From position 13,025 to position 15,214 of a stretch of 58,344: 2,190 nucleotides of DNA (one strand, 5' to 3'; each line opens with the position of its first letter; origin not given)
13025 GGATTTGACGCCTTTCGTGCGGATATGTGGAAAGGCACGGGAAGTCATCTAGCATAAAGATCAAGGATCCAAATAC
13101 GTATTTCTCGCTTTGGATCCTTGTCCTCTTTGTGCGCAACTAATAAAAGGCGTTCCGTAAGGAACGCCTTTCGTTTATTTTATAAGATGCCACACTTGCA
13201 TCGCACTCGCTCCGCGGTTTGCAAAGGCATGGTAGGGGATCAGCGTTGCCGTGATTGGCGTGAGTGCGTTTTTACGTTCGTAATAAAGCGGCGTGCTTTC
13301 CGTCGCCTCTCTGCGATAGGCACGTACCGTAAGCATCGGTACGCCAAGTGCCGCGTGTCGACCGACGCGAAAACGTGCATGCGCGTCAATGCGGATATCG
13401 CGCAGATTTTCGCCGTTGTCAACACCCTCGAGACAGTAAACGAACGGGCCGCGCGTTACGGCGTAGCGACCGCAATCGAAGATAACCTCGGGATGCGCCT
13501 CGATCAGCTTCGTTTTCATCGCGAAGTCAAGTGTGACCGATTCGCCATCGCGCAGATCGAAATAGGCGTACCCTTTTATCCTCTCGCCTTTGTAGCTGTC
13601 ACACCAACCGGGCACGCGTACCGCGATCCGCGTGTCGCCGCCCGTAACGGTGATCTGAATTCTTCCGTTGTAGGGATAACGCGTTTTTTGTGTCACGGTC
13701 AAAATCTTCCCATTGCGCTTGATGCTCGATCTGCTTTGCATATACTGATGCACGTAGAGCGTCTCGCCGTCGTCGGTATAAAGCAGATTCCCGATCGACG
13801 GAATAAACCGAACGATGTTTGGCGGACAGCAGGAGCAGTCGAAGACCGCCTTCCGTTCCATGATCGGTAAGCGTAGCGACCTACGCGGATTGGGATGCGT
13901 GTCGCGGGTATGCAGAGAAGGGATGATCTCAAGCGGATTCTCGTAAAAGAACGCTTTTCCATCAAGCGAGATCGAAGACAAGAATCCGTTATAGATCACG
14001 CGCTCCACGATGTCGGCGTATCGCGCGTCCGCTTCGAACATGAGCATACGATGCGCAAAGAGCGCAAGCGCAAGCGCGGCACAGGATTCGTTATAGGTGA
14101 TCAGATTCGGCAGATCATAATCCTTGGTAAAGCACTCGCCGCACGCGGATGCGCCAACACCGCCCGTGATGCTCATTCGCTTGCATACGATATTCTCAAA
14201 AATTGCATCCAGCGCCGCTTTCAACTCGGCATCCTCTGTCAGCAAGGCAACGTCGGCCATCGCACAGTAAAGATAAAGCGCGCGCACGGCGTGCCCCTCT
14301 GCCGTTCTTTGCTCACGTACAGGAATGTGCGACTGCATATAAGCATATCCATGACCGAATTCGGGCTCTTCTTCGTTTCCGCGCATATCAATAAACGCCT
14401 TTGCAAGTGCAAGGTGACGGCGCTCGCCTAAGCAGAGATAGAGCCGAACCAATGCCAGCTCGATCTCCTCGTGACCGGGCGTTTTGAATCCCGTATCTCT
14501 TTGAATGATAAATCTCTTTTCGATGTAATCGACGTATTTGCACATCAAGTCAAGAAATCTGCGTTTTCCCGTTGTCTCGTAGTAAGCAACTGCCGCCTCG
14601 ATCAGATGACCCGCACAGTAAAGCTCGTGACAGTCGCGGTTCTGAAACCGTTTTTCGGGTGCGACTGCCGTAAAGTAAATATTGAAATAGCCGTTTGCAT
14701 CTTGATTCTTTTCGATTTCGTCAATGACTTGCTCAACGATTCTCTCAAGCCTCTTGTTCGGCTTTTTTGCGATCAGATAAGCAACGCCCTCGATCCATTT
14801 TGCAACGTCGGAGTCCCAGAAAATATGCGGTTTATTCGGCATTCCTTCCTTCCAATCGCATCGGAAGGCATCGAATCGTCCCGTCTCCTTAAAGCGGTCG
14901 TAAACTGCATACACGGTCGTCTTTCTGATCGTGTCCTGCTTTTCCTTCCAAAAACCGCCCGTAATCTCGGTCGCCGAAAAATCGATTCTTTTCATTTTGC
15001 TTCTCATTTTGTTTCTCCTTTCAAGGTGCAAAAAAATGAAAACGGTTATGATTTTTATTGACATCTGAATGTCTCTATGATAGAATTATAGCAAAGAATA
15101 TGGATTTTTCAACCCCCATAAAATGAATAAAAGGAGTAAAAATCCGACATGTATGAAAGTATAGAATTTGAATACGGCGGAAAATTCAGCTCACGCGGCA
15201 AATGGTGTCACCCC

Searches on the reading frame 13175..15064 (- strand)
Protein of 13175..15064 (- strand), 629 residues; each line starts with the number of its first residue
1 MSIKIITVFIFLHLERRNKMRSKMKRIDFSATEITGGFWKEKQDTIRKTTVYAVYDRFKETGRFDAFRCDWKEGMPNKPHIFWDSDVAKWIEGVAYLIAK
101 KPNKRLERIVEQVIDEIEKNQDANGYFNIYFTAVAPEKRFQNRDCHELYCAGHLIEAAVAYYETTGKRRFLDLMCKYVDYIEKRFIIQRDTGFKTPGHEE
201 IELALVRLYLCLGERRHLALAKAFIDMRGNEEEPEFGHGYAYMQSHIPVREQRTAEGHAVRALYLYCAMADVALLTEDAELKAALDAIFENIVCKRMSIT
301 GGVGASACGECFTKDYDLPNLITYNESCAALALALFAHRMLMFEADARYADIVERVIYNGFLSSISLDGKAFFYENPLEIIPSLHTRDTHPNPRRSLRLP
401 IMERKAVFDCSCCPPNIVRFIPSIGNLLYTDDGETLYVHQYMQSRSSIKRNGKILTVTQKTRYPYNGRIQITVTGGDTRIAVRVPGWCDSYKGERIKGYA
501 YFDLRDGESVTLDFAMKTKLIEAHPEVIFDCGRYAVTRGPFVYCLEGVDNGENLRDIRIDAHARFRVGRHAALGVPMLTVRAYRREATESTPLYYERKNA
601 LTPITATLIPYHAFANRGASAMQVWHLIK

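Call 64: search_protein_families(library=pfam, proteins=[window:13175-15064:-], max_evalue=0.00001)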
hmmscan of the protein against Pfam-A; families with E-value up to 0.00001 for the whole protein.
window:13175-15064:- (629 aa): 3 families
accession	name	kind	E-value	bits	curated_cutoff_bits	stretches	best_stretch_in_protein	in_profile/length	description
PF07944.18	Beta-AFase-like_GH127_cat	-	7.7e-92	308.6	24.9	1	34-425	4-375/376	Beta-L-arabinofuranosidase, GH127 catalytic domain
PF20737.2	Glyco_hydro127C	-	2e-22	79.2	23.7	1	519-625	2-69/71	Glycoside hydrolase family 127 C-terminal domain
PF20736.2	Glyco_hydro127M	-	1.5e-09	38.3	24.2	1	435-492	1-59/95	Beta-L-arabinofuranosidase, GH127 middle domain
